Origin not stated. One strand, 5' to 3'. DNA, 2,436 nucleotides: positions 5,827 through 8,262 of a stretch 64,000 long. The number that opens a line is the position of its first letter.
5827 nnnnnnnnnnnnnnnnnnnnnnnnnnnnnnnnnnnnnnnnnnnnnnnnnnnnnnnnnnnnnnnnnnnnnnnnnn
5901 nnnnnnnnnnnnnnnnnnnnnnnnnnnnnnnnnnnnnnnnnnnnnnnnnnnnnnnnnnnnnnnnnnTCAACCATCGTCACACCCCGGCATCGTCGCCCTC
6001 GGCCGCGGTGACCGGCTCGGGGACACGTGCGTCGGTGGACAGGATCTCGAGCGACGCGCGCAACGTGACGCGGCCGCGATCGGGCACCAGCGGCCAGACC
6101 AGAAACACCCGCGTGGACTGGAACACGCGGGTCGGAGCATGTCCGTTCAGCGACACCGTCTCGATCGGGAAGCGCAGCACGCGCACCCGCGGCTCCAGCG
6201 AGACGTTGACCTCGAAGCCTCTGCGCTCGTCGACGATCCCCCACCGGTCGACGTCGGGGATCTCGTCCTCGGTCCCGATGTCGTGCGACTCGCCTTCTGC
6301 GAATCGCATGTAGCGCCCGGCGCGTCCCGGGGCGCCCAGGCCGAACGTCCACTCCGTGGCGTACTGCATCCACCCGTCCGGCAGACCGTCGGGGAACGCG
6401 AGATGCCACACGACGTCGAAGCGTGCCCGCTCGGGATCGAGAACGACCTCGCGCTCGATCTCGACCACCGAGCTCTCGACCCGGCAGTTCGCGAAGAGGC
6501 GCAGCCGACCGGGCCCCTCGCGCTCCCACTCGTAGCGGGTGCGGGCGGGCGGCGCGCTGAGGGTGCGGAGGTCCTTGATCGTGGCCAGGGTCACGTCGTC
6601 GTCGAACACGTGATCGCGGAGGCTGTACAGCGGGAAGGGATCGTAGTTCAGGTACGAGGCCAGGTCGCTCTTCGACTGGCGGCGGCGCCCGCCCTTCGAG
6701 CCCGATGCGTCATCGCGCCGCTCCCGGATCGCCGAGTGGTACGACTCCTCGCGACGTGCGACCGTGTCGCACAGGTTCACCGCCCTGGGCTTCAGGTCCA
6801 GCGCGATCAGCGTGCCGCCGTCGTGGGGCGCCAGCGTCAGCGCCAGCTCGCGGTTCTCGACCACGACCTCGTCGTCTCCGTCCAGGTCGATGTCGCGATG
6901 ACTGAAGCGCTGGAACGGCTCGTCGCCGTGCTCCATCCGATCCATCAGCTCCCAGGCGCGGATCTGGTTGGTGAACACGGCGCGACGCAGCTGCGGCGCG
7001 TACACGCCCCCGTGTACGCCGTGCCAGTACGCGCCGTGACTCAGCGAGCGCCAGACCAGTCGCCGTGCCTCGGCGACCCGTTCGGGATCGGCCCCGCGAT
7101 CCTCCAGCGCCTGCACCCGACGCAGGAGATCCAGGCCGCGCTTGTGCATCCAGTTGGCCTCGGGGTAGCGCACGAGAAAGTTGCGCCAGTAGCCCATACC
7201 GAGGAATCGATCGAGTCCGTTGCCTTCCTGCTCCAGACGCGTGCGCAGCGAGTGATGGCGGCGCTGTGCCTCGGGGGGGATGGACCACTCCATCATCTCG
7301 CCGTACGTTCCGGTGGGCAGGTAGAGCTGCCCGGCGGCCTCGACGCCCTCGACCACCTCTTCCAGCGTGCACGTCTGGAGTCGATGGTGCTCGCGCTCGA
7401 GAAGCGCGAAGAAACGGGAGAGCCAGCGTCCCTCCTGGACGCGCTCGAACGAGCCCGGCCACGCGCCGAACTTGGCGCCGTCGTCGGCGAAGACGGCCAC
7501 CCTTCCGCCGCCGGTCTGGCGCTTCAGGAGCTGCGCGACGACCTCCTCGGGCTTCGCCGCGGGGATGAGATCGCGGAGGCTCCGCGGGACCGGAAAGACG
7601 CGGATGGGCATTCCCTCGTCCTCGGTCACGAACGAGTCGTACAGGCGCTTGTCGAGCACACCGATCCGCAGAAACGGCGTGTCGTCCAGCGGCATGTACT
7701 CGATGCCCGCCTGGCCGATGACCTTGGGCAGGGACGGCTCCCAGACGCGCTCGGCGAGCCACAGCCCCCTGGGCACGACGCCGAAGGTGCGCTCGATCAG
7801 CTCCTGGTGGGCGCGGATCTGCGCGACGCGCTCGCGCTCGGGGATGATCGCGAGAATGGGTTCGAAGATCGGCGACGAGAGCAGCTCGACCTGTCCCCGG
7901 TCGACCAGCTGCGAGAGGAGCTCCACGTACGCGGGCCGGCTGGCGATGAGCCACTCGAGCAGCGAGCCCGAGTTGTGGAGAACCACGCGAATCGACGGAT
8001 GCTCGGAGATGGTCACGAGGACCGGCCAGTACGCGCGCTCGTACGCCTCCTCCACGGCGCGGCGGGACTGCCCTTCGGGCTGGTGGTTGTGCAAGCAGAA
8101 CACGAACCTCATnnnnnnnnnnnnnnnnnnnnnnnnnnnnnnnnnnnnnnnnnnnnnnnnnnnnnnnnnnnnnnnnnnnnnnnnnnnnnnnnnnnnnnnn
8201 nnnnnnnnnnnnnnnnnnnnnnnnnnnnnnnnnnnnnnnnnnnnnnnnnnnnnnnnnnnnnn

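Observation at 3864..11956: Transporter-less PTS (EI, HPr, HprK, soluble EIIA/EIIB of the mannose family) attached to rpoN-hpf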

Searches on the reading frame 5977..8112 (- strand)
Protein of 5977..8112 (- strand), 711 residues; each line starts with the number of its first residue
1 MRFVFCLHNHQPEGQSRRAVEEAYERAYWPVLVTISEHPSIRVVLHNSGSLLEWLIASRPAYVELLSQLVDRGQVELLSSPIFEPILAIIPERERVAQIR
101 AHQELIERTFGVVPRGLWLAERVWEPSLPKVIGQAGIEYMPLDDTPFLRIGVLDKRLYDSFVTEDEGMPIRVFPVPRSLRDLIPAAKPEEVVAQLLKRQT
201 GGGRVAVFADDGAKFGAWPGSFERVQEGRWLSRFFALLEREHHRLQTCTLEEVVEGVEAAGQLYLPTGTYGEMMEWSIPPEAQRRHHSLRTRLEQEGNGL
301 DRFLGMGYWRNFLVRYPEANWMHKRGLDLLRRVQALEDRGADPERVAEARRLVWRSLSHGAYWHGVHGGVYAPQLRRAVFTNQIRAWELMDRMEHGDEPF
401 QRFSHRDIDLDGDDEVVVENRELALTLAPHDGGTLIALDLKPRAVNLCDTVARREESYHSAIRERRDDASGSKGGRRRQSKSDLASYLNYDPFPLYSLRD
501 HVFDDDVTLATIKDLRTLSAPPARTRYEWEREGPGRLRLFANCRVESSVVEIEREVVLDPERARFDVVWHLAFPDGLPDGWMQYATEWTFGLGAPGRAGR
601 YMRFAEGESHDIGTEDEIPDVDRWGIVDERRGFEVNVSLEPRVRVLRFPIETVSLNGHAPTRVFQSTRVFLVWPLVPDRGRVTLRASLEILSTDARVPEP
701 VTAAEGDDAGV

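Call 4: search_protein_families(library=pfam, proteins=[window:5977-8112:-])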
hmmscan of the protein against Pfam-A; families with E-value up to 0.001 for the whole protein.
window:5977-8112:- (711 aa): 3 families
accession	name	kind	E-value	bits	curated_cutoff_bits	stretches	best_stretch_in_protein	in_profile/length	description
PF03065.20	Glyco_hydro_57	-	6.1e-37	127.9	21.2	1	25-265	45-290/291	Glycosyl hydrolase family 57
PF09095.17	AmyA-gluTrfs_C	-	3.3e-36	125.8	22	1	407-676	1-273/284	Alpha-amylase/4-alpha-glucanotransferase, C-terminal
PF09094.16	AmyA-A_glucT_m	-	7.5e-23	81.2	27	1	307-388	1-78/80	Alpha-amylase/4-alpha-glucanotransferase, middle domain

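Call 5: find_encoding_contigs(protein=window:5977-8112:-, flank=10000, max_places=6)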
Protein window:5977-8112:- (711 aa): no gene with exactly this product is on record in the collection.

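Call 6: search_protein_families(library=ncbifam, proteins=[window:5977-8112:-])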
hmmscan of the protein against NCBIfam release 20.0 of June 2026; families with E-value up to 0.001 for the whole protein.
window:5977-8112:- (711 aa): 1 family
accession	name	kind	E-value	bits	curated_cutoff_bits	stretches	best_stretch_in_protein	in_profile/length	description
NF041133.1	branch_enz_Thcocales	equivalog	0.00011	20.9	1000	0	65-127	126-189/553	1,4-alpha-glucan branching protein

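Call 22: list_cluster_members(proteins=[P0001, window:5977-8112:-, window:9047-10021:-, window:2480-3652:-, P0002, P0003, P0004])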
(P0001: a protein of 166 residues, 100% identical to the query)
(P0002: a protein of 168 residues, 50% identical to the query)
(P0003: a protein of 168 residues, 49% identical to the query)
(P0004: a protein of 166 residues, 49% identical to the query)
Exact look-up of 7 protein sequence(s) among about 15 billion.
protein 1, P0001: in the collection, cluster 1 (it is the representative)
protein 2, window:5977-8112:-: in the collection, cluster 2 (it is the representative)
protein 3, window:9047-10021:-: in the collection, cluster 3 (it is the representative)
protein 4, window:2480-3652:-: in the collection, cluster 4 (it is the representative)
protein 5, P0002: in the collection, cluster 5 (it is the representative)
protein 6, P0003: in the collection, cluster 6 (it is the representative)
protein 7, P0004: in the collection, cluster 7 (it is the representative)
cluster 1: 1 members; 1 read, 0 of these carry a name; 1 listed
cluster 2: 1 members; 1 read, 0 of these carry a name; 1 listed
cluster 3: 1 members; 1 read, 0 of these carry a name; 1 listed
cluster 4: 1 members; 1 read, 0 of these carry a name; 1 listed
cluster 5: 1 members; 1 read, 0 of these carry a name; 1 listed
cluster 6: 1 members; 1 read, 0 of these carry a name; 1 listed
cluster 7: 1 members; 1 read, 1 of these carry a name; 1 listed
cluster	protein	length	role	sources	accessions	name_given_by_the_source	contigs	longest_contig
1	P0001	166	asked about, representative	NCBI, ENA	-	-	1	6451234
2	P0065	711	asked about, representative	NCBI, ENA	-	-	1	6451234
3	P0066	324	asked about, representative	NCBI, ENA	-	-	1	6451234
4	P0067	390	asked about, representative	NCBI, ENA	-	-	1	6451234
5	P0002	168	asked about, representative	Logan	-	-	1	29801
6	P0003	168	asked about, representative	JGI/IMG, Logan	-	-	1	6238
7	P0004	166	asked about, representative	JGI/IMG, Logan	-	mannose/fructose/N-acetylgalactosamine-specific phosphotransferase system component IIB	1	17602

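Call 44: search_solved_structures(query=window:5977-8112:-, max_evalue=0.001, show_alignments=2)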
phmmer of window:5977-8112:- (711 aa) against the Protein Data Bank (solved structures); distinct sequences matched with E-value up to 0.001: 1.
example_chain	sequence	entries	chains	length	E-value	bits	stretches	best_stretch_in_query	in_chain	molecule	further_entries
1k1w_A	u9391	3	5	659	2.8e-98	333.3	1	2-510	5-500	4-ALPHA-GLUCANOTRANSFERASE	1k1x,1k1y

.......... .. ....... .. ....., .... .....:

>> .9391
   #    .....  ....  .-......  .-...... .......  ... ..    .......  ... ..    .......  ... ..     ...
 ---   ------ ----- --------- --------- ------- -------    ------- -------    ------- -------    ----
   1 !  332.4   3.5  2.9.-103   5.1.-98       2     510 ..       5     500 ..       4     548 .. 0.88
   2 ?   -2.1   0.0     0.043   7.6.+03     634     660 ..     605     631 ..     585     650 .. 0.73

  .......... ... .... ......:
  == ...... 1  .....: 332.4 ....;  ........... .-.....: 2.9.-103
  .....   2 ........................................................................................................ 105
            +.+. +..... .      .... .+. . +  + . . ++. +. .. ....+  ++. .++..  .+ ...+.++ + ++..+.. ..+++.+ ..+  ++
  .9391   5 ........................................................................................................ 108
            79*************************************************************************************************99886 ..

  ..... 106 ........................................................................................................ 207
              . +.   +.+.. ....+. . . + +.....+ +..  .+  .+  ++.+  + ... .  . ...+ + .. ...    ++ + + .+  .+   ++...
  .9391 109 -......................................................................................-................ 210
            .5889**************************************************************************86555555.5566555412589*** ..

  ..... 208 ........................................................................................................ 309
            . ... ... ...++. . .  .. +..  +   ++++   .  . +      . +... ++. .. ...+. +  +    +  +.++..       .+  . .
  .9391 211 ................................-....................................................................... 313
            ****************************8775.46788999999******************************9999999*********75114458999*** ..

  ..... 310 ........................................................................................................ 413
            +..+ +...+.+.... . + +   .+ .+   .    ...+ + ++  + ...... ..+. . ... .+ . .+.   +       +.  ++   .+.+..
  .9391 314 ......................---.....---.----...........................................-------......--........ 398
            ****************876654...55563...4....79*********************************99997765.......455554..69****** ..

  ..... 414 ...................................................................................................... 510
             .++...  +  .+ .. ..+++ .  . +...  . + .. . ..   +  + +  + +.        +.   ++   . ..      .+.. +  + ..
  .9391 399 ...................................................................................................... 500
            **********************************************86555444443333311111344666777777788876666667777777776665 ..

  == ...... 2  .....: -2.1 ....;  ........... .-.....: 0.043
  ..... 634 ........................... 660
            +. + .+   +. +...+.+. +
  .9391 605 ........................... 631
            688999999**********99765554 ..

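Call 52: find_homologous_proteins(query=window:5977-8112:-, max_evalue=1e-20)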
Query window:5977-8112:- (711 aa): 3328 proteins with E <= 1e-20 among 8000 candidates; the best 120 are listed.
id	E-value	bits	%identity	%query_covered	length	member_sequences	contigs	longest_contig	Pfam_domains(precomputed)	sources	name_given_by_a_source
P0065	0.0e+0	1638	100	100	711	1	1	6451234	PF09094.17,PF03065.21,PF09095.18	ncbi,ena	-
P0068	5.7e-267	906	59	97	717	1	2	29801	PF09094.17,PF03065.21,PF09095.18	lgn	-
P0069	5.8e-267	906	60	95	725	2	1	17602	PF09094.17,PF03065.21,PF09095.18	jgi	jgi:alpha-amylase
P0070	3.7e-258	877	59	97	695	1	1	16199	PF09094.17,PF03065.21,PF09095.18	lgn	-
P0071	2.2e-256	871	57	98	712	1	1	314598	PF09094.17,PF03065.21,PF09095.18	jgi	-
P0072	2.0e-249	848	53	97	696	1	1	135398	PF09094.17,PF03065.21,PF09095.18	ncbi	-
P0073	1.3e-247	842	57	96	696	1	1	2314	PF09094.17,PF03065.21,PF09095.18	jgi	jgi:alpha-amylase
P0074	2.1e-242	825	54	95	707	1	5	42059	PF09094.17,PF03065.21,PF09095.18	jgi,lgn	jgi:alpha-amylase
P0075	9.1e-241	819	51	98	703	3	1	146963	PF09094.17,PF03065.21,PF09095.18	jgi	-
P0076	3.9e-236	804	54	97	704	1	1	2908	PF09094.17,PF03065.21,PF09095.18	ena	-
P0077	4.6e-143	496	39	97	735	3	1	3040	PF09094.17,PF03065.21,PF09095.18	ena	-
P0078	7.9e-142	492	37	100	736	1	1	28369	PF09094.17,PF03065.21,PF01074.29,PF09095.18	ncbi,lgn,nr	ncbi:MAG: DUF1926 domain-containing protein [Candidatus Eisenbacteria bacterium]|nr:DUF1926 domain-c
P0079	8.3e-141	489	38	97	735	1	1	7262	PF09094.17,PF03065.21,PF01074.29,PF09095.18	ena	-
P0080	4.2e-139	483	38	97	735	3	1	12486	PF09094.17,PF03065.21,PF01074.29,PF09095.18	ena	-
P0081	8.4e-139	482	37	97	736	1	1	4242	PF09094.17,PF03065.21,PF01074.29,PF09095.18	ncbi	-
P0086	4.6e-135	470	37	96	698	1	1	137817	PF09094.17,PF03065.21,PF01074.29,PF09095.18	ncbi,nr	ncbi:MAG: DUF1926 domain-containing protein [Deltaproteobacteria bacterium]|nr:DUF1926 domain-contai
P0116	3.0e-126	441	35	97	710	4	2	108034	PF09094.17,PF03065.21,PF01074.29,PF09095.18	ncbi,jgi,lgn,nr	ncbi:MAG: DUF1926 domain-containing protein [Candidatus Hydrogenedentes bacterium]|nr:DUF1926 domain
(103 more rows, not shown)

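Call 53: find_encoding_contigs(protein=P0072, flank=10000, max_places=1)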
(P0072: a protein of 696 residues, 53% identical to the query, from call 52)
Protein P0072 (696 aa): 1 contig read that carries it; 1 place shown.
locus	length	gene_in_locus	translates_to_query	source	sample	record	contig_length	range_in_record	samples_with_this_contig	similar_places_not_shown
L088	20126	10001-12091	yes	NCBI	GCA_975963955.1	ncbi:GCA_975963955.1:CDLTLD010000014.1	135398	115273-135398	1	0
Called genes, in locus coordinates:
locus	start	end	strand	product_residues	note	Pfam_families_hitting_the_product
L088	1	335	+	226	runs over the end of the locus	PF01128:IspD (faint), PF02348:CTP_transf_3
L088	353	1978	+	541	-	PF06418:CTP_synth_N, PF00117:GATase, PF07722:Peptidase_C26 (weak)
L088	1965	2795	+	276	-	PF00793:DAHP_synth_1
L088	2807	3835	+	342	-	PF01380:SIS, PF00571:CBS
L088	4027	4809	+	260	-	PF03279:Lip_A_acyltrans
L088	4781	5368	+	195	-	PF06835:LptC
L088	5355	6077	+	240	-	PF00005:ABC_tran, PF13304:AAA_21 (faint)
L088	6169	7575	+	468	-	PF00309:Sigma54_AID, PF04963:Sigma54_CBD, PF04552:Sigma54_DBD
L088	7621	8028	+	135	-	PF02482:Ribosomal_S30AE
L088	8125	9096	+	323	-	PF02603:Hpr_kinase_N, PF07475:Hpr_kinase_C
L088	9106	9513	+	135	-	PF03610:EIIA-man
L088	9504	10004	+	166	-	PF03830:PTSIIB_sorb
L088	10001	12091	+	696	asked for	PF03065:Glyco_hydro_57, PF09094:AmyA-A_glucT_m, PF09095:AmyA-gluTrfs_C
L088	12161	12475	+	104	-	PF00381:PTS-HPr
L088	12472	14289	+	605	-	PF05524:PEP-utilisers_N, PF00391:PEP-utilizers, PF02896:PEP-utilizers_C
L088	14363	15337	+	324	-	PF00483:NTP_transferase, PF01128:IspD (weak), PF12804:NTP_transf_3, PF25087:GMPPB_C (weak)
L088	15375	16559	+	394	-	PF00438:S-AdoMet_synt_N, PF02772:S-AdoMet_synt_M, PF02773:S-AdoMet_synt_C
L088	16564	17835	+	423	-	PF05221:AdoHcyase, PF02826:2-Hacid_dh_C (weak), PF00670:AdoHcyase_NAD, PF07991:KARI_N (weak)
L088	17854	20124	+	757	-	?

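Call 54: find_encoding_contigs(protein=P0075, flank=10000, max_places=1)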
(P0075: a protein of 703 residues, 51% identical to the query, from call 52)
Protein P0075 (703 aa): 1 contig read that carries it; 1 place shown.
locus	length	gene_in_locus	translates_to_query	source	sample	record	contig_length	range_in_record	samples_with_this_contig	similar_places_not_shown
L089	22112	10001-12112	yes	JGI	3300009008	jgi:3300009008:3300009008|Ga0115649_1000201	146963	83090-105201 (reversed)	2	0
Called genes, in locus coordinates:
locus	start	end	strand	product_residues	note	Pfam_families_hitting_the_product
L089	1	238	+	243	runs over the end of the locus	PF02348:CTP_transf_3, PF12804:NTP_transf_3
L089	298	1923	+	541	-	PF06418:CTP_synth_N, PF00117:GATase, PF07722:Peptidase_C26 (weak)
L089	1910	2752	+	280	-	PF00793:DAHP_synth_1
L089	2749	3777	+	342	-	PF01380:SIS, PF00571:CBS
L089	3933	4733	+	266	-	PF03279:Lip_A_acyltrans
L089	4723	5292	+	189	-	PF06835:LptC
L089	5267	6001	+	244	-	PF00005:ABC_tran, PF13304:AAA_21 (faint)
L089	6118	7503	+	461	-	PF00309:Sigma54_AID, PF04963:Sigma54_CBD, PF04552:Sigma54_DBD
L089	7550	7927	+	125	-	PF02482:Ribosomal_S30AE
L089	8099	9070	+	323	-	PF02603:Hpr_kinase_N, PF07475:Hpr_kinase_C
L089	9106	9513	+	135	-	PF03610:EIIA-man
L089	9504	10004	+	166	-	PF03830:PTSIIB_sorb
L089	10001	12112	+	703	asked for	PF03065:Glyco_hydro_57, PF09094:AmyA-A_glucT_m, PF09095:AmyA-gluTrfs_C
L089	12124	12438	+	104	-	PF00381:PTS-HPr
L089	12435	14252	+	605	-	PF05524:PEP-utilisers_N, PF00391:PEP-utilizers, PF02896:PEP-utilizers_C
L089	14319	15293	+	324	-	PF00483:NTP_transferase, PF01128:IspD (weak), PF12804:NTP_transf_3, PF25087:GMPPB_C (weak)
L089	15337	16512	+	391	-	PF00438:S-AdoMet_synt_N, PF02772:S-AdoMet_synt_M, PF02773:S-AdoMet_synt_C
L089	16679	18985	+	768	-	PF13491:FtsK_4TM, PF17854:FtsK_alpha, PF01580:FtsK_SpoIIIE, PF09397:FtsK_gamma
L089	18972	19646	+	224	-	PF03548:LolA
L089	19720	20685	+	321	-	-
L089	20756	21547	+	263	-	PF13512:TPR_18 (weak), PF12895:ANAPC3 (faint), PF13525:YfiO, PF13174:TPR_6 (faint), PF13432:TPR_16 (faint), PF14559:TPR_19 (faint)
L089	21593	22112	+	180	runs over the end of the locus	PF01467:CTP_transf_like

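Call 55: find_encoding_contigs(protein=P0071, flank=10000, max_places=1)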
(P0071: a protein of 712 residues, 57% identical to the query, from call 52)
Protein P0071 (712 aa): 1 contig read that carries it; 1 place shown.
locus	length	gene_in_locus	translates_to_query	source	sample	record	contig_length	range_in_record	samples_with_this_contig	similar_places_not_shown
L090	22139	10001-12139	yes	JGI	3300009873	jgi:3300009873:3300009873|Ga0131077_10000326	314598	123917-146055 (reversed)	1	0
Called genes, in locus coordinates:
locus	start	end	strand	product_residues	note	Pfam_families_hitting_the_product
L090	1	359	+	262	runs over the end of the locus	PF02348:CTP_transf_3, PF01128:IspD (faint), PF12804:NTP_transf_3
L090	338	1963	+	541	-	PF06418:CTP_synth_N, PF00117:GATase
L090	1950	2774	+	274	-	PF00793:DAHP_synth_1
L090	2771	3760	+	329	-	PF01380:SIS, PF00571:CBS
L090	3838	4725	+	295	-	PF03279:Lip_A_acyltrans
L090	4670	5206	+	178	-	PF06835:LptC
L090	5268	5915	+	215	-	PF00005:ABC_tran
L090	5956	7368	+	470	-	PF00309:Sigma54_AID, PF04963:Sigma54_CBD, PF09339:HTH_IclR (faint), PF04552:Sigma54_DBD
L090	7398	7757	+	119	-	PF02482:Ribosomal_S30AE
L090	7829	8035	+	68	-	PF19611:DUF6116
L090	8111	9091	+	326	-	PF02603:Hpr_kinase_N, PF07475:Hpr_kinase_C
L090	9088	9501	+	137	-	PF03610:EIIA-man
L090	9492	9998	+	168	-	PF03830:PTSIIB_sorb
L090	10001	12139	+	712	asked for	PF03065:Glyco_hydro_57, PF09094:AmyA-A_glucT_m, PF09095:AmyA-gluTrfs_C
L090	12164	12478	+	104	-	PF00381:PTS-HPr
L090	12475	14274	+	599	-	PF05524:PEP-utilisers_N, PF00391:PEP-utilizers, PF02896:PEP-utilizers_C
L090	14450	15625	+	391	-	PF00438:S-AdoMet_synt_N, PF02772:S-AdoMet_synt_M, PF02773:S-AdoMet_synt_C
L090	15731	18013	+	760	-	PF17854:FtsK_alpha, PF01580:FtsK_SpoIIIE, PF09397:FtsK_gamma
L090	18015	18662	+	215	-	PF03548:LolA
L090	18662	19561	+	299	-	-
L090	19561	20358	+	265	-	PF13512:TPR_18, PF13174:TPR_6 (faint), PF13428:TPR_14 (faint), PF13525:YfiO, PF13432:TPR_16 (faint)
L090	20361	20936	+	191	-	PF01467:CTP_transf_like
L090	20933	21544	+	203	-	PF01121:CoaE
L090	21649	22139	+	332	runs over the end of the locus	PF03462:PCRF, PF00472:RF-1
